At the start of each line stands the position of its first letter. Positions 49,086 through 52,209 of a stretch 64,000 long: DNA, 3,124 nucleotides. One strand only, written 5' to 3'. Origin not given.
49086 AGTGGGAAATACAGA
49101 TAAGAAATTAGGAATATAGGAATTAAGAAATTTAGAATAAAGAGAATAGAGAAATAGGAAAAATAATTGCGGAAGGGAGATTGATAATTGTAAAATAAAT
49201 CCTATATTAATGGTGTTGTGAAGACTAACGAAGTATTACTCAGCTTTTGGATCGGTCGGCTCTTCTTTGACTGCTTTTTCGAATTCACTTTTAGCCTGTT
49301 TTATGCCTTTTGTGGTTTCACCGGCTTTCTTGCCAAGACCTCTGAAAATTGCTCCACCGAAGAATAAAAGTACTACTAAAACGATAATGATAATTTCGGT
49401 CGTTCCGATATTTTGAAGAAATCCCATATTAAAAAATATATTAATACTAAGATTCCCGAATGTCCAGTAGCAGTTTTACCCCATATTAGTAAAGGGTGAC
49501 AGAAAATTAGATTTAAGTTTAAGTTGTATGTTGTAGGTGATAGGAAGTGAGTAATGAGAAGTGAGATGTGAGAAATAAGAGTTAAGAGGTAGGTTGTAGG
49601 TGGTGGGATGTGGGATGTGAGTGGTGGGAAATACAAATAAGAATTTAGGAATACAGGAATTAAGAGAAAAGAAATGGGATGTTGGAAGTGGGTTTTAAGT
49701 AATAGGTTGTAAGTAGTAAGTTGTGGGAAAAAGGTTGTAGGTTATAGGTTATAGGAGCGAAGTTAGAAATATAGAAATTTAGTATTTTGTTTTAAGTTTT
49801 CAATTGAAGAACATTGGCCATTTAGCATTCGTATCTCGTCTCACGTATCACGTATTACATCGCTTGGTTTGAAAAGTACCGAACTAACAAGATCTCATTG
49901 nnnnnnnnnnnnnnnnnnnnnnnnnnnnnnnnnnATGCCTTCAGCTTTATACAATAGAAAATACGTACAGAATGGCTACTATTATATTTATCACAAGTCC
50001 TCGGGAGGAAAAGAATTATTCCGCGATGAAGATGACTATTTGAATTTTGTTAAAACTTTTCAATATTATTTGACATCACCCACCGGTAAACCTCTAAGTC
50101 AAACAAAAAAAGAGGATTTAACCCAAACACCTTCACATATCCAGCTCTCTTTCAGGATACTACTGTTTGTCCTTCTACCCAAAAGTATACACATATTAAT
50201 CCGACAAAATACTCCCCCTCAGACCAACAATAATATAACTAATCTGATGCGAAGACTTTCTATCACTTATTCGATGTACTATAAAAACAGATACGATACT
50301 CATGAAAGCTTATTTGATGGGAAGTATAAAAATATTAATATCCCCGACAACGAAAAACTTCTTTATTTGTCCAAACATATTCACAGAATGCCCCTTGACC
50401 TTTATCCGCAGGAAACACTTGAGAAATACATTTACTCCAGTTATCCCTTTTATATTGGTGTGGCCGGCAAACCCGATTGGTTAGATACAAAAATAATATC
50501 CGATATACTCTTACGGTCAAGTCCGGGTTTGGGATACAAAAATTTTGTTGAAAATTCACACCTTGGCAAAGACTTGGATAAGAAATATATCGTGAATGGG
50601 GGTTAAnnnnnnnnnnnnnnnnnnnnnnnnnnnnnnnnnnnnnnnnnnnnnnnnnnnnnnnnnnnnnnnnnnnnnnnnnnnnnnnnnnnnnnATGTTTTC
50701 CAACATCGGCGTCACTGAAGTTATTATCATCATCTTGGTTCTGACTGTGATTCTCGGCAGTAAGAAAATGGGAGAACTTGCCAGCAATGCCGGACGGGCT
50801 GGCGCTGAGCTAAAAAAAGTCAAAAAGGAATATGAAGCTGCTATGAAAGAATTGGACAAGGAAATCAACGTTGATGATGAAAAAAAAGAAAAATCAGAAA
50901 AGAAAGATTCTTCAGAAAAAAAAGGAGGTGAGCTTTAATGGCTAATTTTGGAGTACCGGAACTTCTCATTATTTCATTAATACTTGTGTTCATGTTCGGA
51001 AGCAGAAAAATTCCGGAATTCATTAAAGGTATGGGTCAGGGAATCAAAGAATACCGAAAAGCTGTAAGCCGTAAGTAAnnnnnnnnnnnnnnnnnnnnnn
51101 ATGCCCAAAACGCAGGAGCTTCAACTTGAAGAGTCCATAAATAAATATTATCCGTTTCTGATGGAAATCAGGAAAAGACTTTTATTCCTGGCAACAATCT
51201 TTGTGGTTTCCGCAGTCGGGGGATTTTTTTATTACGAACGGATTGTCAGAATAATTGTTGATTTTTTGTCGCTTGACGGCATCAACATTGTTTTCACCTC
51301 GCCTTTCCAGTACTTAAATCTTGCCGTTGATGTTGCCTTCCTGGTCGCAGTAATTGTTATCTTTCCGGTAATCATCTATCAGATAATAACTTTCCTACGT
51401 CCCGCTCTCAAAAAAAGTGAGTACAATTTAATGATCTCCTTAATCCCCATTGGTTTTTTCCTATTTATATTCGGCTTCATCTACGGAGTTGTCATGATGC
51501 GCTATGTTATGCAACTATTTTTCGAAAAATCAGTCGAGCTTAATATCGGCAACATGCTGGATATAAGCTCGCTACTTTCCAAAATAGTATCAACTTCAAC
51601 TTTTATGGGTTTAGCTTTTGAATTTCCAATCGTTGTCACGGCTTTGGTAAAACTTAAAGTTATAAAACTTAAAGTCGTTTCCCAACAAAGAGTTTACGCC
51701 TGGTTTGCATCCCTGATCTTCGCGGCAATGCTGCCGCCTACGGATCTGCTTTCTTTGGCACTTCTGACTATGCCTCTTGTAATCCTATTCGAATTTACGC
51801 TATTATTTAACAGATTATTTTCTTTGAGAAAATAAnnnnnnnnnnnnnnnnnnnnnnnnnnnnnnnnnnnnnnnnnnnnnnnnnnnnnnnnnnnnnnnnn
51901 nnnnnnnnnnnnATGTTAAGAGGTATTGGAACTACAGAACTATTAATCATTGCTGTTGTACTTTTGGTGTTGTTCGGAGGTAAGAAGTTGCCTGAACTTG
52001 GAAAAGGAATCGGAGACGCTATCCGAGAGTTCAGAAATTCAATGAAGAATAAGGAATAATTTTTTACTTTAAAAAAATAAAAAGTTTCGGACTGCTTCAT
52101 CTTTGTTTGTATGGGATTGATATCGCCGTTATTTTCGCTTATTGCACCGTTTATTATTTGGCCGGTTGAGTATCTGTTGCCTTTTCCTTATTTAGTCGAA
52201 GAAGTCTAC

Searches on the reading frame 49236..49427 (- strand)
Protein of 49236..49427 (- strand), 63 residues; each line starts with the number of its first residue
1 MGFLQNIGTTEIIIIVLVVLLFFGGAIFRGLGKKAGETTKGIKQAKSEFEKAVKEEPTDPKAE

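Call 86: search_protein_families(library=pfam, proteins=[window:49236-49427:-], max_evalue=0.01)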
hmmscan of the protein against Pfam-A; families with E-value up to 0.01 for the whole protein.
window:49236-49427:- (63 aa): 1 family
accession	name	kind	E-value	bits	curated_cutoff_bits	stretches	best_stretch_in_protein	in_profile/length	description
PF02416.21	TatA_B_E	-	3.9e-07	29.7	21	1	7-56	1-50/53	mttA/Hcf106 family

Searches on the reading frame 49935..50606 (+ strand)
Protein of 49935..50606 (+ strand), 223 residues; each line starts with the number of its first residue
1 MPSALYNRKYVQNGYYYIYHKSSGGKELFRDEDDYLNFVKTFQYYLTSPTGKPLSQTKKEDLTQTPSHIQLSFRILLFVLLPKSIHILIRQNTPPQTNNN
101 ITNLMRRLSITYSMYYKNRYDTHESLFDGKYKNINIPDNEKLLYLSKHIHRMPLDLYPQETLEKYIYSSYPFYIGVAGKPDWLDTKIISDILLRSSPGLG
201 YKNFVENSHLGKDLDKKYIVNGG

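Call 77: search_protein_families(library=ncbifam, proteins=[window:49935-50606:+], max_evalue=0.01)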
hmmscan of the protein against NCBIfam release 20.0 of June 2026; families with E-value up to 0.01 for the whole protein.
window:49935-50606:+ (223 aa): 1 family
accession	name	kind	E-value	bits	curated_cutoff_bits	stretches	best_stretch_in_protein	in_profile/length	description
NF047646.1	REP_Tyr_transpos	equivalog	0.0022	17.9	80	1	70-167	44-145/146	REP-associated tyrosine transposase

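Call 86: search_protein_families(library=pfam, proteins=[window:49935-50606:+], max_evalue=0.01)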
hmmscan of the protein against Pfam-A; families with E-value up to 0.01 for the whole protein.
window:49935-50606:+ (223 aa): 0 families

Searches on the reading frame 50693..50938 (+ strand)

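Call 86: search_protein_families(library=pfam, proteins=[window:50693-50938:+], max_evalue=0.01)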
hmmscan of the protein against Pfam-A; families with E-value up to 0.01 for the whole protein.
window:50693-50938:+ (81 aa): 3 families
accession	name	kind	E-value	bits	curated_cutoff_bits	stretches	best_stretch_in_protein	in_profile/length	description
PF02416.21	TatA_B_E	-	1.1e-05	25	21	1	5-62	1-47/53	mttA/Hcf106 family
PF08496.15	Peptidase_S49_N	-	0.001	19.6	27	1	7-76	14-79/147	Peptidase family S49 N-terminal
PF15739.10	TSNAXIP1_N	-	0.01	16.6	27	0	40-67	44-71/111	Translin-associated factor X-interacting N-terminus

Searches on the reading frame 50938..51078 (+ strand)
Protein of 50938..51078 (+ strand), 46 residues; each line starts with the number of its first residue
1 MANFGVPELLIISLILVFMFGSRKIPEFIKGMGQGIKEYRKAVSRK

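Call 86: search_protein_families(library=pfam, proteins=[window:50938-51078:+], max_evalue=0.01)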
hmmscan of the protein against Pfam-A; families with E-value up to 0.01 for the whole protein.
window:50938-51078:+ (46 aa): 1 family
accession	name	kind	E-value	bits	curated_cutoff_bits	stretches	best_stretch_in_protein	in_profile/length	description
PF02416.21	TatA_B_E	-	4.9e-10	39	21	1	5-44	2-41/53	mttA/Hcf106 family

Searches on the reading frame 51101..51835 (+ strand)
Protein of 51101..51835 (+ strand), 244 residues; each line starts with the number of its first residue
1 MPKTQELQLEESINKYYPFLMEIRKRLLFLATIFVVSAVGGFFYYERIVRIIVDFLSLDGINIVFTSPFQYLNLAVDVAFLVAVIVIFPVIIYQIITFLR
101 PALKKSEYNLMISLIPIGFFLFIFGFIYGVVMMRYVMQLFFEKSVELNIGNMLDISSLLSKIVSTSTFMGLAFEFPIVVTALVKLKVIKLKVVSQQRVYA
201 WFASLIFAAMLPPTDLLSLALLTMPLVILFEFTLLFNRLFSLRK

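Call 86: search_protein_families(library=pfam, proteins=[window:51101-51835:+], max_evalue=0.01)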
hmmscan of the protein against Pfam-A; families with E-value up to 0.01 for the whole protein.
window:51101-51835:+ (244 aa): 2 families
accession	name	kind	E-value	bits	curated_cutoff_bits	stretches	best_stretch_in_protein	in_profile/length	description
PF00902.23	TatC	-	6.5e-40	137.6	25.1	1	19-225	2-208/208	Sec-independent protein translocase protein (TatC)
PF15027.12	MGT5A_N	-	0.00062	20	27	1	117-157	12-52/137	MGT5A-like, N-terminal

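Call 99: find_related_loci(query=A5, collection=metagenome_contigs, flank=10000)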
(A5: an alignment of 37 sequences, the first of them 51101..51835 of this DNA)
Query A5 (244 aa) in metagenome_contigs; peptide patterns used: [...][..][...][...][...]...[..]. (x = any residue, [..] = any of these).
483 stretches matched a pattern; 424 encode a relative of the query (tblastn E <= 1e-3); the best 80 are kept; 80 distinct loci.
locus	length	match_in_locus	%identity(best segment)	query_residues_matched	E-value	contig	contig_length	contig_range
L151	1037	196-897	59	8-241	2e-98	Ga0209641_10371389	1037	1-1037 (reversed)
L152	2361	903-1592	57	9-238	2e-89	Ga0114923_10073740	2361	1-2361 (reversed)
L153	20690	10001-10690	57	9-238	8e-86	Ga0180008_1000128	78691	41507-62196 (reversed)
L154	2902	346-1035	56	9-238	1e-86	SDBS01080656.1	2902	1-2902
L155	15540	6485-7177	55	8-238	3e-85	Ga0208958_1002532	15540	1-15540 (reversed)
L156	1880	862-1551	53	9-238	1e-88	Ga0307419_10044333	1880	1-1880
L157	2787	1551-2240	55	9-238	1e-86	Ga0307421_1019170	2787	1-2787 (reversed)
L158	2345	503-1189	57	10-238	5e-87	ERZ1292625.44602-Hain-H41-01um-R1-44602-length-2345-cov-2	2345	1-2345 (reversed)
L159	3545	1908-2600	55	8-238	2e-84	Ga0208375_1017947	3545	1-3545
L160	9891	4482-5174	55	8-238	5e-84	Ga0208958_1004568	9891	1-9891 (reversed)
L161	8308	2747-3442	54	8-239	9e-84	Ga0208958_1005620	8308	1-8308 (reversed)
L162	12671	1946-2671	56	1-239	2e-83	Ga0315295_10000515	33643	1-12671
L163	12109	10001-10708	55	4-239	5e-83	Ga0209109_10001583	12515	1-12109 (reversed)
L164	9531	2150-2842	55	8-238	5e-83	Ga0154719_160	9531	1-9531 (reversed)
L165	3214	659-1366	55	4-239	7e-84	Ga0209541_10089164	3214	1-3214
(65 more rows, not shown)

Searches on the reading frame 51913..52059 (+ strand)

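Call 86: search_protein_families(library=pfam, proteins=[window:51913-52059:+], max_evalue=0.01)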
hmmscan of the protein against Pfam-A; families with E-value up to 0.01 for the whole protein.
window:51913-52059:+ (48 aa): 1 family
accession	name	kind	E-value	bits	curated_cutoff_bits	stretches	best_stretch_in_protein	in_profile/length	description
PF02416.21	TatA_B_E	-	2e-17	62.6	21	1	5-47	1-43/53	mttA/Hcf106 family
